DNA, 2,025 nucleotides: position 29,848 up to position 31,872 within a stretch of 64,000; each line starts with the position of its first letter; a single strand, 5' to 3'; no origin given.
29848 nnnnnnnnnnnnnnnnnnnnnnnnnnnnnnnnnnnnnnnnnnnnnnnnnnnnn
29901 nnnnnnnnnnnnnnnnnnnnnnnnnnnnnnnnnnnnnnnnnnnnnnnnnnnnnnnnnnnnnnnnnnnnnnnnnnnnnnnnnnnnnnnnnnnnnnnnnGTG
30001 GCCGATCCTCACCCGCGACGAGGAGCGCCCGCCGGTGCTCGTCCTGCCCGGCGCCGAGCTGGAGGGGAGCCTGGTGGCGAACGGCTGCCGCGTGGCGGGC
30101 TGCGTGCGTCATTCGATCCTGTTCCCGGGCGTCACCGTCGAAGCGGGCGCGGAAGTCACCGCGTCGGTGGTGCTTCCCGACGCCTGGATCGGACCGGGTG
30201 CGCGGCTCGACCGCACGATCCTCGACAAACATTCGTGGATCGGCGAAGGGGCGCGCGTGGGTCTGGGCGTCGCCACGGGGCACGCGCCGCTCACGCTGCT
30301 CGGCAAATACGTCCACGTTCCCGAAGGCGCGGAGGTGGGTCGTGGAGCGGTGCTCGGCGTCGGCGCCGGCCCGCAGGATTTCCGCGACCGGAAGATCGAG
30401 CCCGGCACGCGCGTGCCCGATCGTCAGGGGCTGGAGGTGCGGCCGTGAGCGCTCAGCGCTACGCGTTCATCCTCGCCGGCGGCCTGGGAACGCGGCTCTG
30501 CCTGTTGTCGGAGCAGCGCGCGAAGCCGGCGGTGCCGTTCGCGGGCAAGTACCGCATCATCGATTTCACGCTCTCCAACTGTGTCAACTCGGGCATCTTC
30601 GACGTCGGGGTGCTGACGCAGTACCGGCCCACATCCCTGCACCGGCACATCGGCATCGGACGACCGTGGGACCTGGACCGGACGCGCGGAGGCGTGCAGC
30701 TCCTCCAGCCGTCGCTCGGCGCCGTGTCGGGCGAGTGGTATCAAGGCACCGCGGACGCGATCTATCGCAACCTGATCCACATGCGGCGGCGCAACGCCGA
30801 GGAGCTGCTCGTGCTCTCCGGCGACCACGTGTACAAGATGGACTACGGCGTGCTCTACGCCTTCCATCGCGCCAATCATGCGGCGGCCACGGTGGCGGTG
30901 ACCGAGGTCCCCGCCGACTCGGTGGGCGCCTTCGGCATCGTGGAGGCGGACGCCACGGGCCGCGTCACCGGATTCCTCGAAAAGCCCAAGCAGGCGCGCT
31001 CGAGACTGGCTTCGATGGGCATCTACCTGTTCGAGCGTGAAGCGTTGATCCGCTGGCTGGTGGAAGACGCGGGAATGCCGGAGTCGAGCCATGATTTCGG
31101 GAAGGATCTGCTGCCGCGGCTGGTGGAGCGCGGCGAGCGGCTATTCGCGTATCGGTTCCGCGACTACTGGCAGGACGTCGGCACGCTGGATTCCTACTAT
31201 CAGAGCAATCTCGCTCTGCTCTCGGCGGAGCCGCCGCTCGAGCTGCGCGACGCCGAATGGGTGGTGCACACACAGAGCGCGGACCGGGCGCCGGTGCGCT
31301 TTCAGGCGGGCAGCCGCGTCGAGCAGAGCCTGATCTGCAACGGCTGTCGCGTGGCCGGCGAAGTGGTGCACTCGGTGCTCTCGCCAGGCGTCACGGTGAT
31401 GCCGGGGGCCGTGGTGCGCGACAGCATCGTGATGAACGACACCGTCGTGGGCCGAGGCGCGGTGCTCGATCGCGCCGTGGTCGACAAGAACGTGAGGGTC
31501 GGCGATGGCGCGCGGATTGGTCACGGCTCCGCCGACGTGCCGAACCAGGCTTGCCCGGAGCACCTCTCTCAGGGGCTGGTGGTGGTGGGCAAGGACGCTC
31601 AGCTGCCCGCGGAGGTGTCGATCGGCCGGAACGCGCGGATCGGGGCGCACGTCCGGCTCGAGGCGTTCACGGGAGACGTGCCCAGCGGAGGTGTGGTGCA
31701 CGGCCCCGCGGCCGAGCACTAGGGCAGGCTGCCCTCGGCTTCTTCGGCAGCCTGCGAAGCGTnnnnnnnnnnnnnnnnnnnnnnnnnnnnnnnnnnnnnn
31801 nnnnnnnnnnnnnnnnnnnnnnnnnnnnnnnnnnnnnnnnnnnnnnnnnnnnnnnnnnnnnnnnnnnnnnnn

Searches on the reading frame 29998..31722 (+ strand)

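Call 65: search_protein_families(library=pfam, proteins=[window:29998-31722:+], max_evalue=0.00001)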
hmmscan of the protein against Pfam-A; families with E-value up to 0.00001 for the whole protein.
window:29998-31722:+ (574 aa): 5 families
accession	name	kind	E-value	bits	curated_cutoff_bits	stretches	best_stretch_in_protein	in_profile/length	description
PF00483.29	NTP_transferase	-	3.9e-58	197.4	21.2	1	156-408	2-243/245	Nucleotidyl transferase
PF24894.1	Hexapep_GlmU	-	6.5e-17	62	23.3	1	439-512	14-88/104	GlmU-like, C-terminal hexapeptide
PF00132.30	Hexapep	-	1.7e-10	40.6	27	0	528-554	8-34/36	Bacterial transferase hexapeptide (six repeats)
PF25247.1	LbH_GLGC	-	1.1e-09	38.8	27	0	482-539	74-133/135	GLGC left-handed parallel beta-helix domain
PF25084.1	LbH_EIF2B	-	1.1e-08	35.4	54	1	442-509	20-89/105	EIF2B subunit epsilon LbH domain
